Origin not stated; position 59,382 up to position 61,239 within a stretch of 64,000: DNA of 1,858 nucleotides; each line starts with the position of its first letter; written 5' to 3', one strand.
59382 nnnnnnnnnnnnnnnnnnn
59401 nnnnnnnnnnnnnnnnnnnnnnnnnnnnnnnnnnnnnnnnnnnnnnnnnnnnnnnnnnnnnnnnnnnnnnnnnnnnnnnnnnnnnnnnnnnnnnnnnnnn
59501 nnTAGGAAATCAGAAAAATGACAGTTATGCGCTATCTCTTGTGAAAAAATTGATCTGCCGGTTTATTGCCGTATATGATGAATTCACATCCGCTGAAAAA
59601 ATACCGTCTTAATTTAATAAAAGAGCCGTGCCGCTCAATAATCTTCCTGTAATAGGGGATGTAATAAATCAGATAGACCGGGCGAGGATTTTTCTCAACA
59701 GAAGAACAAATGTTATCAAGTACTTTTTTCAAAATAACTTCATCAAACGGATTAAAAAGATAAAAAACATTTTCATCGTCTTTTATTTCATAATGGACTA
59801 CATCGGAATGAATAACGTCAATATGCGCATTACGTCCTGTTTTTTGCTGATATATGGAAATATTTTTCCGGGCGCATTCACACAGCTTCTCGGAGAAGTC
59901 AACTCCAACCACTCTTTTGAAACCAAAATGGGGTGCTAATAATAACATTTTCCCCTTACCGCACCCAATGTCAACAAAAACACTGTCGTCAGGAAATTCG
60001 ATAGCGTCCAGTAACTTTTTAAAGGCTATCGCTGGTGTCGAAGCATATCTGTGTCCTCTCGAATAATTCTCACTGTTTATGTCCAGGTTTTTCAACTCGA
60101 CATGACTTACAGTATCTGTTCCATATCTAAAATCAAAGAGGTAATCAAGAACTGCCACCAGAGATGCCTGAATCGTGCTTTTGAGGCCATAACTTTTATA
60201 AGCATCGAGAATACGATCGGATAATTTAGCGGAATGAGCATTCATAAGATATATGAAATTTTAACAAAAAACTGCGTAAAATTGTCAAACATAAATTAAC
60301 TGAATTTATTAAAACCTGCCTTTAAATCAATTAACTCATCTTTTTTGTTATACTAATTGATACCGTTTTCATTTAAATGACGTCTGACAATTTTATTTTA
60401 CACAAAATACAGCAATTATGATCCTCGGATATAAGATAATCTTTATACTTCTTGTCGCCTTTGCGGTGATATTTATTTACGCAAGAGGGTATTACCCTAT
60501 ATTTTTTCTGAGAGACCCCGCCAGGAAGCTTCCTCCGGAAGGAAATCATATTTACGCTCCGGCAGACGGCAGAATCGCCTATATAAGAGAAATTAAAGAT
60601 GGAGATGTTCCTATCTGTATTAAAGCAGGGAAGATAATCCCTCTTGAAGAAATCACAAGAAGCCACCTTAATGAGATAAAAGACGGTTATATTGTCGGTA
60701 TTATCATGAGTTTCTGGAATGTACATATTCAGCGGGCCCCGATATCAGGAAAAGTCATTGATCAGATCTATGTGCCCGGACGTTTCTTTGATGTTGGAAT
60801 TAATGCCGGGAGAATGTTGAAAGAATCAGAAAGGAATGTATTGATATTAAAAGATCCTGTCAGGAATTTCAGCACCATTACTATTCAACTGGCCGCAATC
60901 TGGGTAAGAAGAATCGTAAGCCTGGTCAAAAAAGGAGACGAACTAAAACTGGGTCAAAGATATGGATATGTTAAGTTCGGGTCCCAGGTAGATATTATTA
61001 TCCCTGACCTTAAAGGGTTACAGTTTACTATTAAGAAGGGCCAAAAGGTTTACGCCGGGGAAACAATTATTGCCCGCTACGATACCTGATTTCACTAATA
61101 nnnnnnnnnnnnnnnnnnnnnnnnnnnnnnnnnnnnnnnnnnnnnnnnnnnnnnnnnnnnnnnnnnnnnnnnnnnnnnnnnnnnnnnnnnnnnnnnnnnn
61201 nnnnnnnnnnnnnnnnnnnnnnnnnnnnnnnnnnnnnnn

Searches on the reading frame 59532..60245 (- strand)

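Call 10: search_protein_families(library=pfam, proteins=[window:59532-60245:-], max_evalue=0.001)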
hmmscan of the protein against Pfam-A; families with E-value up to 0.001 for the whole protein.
window:59532-60245:- (237 aa): 7 families
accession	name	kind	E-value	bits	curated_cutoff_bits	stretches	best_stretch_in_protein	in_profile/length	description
PF13649.12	Methyltransf_25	-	8.1e-08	33.3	27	1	91-158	2-64/97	Methyltransferase domain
PF08241.18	Methyltransf_11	-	2.1e-07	31.9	21.2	1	91-157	1-59/95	Methyltransferase domain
PF08242.18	Methyltransf_12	-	8.6e-06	26.8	30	1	91-179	1-78/98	Methyltransferase domain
PF13847.12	Methyltransf_31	-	1e-05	25.7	27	1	88-181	5-89/145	Methyltransferase domain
PF08123.19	DOT1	-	1.2e-05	25.3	23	1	75-135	31-92/205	Histone methylation protein DOT1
PF13489.12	Methyltransf_23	-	1.4e-05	25.3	27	1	81-156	16-96/164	Methyltransferase domain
PF06325.19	PrmA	-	0.00013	22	22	1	78-136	154-211/296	Ribosomal protein L11 methyltransferase (PrmA)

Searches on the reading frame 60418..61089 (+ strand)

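Call 10: search_protein_families(library=pfam, proteins=[window:60418-61089:+], max_evalue=0.001)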
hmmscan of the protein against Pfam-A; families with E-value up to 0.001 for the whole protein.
window:60418-61089:+ (223 aa): 1 family
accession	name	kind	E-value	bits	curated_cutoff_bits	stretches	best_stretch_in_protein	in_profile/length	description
PF02666.20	PS_Dcarbxylase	-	6.8e-41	140.6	22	1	29-219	7-198/198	Phosphatidylserine decarboxylase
